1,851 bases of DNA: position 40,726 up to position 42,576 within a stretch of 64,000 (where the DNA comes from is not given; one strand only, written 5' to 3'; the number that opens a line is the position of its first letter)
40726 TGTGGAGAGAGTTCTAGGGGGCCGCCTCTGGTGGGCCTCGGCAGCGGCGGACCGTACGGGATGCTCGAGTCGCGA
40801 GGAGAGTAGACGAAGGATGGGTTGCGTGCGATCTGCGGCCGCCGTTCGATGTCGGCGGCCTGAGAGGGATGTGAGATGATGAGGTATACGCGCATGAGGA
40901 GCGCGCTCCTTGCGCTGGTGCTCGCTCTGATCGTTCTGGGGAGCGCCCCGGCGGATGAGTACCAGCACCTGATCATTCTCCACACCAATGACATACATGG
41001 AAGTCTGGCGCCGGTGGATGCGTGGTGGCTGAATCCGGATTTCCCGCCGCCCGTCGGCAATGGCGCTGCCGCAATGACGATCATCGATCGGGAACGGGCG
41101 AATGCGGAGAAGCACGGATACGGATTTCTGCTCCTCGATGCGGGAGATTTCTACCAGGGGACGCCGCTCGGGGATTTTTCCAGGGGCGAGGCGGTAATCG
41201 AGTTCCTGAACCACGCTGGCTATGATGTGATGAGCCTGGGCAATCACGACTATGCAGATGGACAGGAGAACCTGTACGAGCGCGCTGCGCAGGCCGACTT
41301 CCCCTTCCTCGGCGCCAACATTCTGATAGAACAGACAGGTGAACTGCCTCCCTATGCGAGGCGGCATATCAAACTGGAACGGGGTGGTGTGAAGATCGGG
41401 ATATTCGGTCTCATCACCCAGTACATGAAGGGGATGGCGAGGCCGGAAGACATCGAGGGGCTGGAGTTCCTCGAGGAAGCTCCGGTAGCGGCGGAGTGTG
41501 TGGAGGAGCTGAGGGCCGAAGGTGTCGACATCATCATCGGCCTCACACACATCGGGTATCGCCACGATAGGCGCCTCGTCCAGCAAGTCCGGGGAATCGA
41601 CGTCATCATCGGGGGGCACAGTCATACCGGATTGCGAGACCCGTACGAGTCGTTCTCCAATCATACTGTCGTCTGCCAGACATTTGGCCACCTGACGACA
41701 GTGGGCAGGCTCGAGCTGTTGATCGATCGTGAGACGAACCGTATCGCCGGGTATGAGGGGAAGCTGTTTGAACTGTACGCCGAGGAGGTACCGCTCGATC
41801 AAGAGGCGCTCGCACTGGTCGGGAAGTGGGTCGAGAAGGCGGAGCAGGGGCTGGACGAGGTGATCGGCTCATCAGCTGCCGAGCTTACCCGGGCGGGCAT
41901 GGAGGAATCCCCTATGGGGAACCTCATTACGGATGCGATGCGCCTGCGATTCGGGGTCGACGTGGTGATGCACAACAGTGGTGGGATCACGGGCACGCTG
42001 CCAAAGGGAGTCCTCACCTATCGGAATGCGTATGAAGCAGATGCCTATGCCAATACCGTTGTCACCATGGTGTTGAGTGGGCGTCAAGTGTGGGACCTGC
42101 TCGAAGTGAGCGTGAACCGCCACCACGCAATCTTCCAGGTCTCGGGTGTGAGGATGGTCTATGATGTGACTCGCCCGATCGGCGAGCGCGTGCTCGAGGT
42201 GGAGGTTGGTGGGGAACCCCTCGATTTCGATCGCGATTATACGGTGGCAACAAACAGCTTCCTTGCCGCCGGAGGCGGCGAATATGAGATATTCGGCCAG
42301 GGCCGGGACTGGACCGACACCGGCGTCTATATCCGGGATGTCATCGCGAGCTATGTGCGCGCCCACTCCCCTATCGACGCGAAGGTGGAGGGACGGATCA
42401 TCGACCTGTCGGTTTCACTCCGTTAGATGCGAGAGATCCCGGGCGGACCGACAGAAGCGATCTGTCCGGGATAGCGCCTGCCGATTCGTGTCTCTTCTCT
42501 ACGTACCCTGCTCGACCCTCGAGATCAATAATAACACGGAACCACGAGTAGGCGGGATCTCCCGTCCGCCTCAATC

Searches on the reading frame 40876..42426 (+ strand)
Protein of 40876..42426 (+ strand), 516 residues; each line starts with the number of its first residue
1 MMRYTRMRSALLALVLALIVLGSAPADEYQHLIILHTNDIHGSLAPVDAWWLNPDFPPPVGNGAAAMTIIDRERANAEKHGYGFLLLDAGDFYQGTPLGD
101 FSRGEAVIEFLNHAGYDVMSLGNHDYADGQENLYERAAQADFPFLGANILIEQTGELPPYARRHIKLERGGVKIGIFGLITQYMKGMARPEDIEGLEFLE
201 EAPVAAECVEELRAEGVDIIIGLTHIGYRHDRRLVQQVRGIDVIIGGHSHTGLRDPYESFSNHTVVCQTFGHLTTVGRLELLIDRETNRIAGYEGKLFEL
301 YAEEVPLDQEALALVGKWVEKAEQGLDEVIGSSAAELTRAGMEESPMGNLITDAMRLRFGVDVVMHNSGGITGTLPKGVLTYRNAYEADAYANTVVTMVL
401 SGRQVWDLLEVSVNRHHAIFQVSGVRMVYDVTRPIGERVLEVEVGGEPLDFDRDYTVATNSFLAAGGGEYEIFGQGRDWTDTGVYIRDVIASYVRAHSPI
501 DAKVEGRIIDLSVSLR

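Call 8: search_protein_families(library=pfam, proteins=[window:40876-42426:+], max_evalue=0.001)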
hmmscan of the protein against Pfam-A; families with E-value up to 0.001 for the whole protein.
window:40876-42426:+ (516 aa): 3 families
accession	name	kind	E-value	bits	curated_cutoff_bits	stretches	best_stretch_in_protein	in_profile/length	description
PF02872.23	5_nucleotid_C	-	4.6e-37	128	23.6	1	330-474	2-157/158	5'-nucleotidase, C-terminal domain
PF00149.33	Metallophos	-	1.8e-13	51.8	21.5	1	34-251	3-190/191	Calcineurin-like phosphoesterase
PF09587.15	PGA_cap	-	0.00017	21.6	27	1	92-251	56-232/255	Bacterial capsule synthesis protein PGA_cap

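Call 37: search_protein_families(library=ncbifam, proteins=[window:40876-42426:+], max_evalue=0.1)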
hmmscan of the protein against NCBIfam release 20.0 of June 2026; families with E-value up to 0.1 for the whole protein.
window:40876-42426:+ (516 aa): 15 families
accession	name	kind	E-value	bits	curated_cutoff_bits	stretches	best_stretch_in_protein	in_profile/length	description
NF007109.1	PRK09558.1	equivalog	1.1e-62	212.6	600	2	26-249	30-255/550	bifunctional UDP-sugar hydrolase/5'-nucleotidase UshA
NF006934.0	PRK09419.1-1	subfamily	9.1e-62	209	1646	1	32-500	631-1095/1174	multifunctional 2',3'-cyclic-nucleotide 2'-phosphodiesterase/3'-nucleotidase/5'-nucleotidase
TIGR04486.1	thiosulf_SoxB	equivalog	1.4e-51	175.4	550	1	60-503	114-546/556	thiosulfohydrolase SoxB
NF006935.0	PRK09419.1-2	equivalog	1e-38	132.7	2801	2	164-511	812-1176/1445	multifunctional 2',3'-cyclic-nucleotide 2'-phosphodiesterase/3'-nucleotidase/5'-nucleotidase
NF006937.0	PRK09419.1-4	equivalog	1.2e-38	132.2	2554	2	164-510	791-1155/1411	multifunctional 2',3'-cyclic-nucleotide 2'-phosphodiesterase/3'-nucleotidase/5'-nucleotidase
NF040549.1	Nt5e_LPXTG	exception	6e-35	120.7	1050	3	28-153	95-205/731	cell surface ecto-5'-nucleotidase Nt5e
TIGR01530.1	nadN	equivalog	9.9e-34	116.8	436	2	32-252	1-218/550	NAD nucleotidase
NF006938.0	PRK09420.1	equivalog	7.4e-33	113.8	486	3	11-264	6-272/648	bifunctional 2',3'-cyclic-nucleotide 2'-phosphodiesterase/3'-nucleotidase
NF006936.0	PRK09419.1-3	equivalog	1e-29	102.8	2542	2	168-511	846-1195/1212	multifunctional 2',3'-cyclic-nucleotide 2'-phosphodiesterase/3'-nucleotidase/5'-nucleotidase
TIGR01390.1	CycNucDiestase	equivalog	2.3e-27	95.8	883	2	32-253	3-241/626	2',3'-cyclic-nucleotide 2'-phosphodiesterase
NF041198.1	UshA_like_PCGU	equivalog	5.1e-26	91.3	275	1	101-287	91-271/519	UshA-like (seleno)protein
NF047875.1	5nuc_LPXTG_Strp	exception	1.4e-22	80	1050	2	145-504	168-563/684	surface-anchored 5'-nucleotidase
NF006933.0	PRK09418.1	equivalog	9.8e-15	53.7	1419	1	30-260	38-297/780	bifunctional 2',3'-cyclic-nucleotide 2'-phosphodiesterase/3'-nucleotidase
NF008871.0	PRK11907.1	equivalog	1.1e-13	50.2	1266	1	32-252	116-354/814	bifunctional 2',3'-cyclic-nucleotide 2'-phosphodiesterase/3'-nucleotidase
NF049981.1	UshA_like_Sel_2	equivalog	0.017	14.5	140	1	206-266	148-207/262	UshA-like (seleno)protein family 2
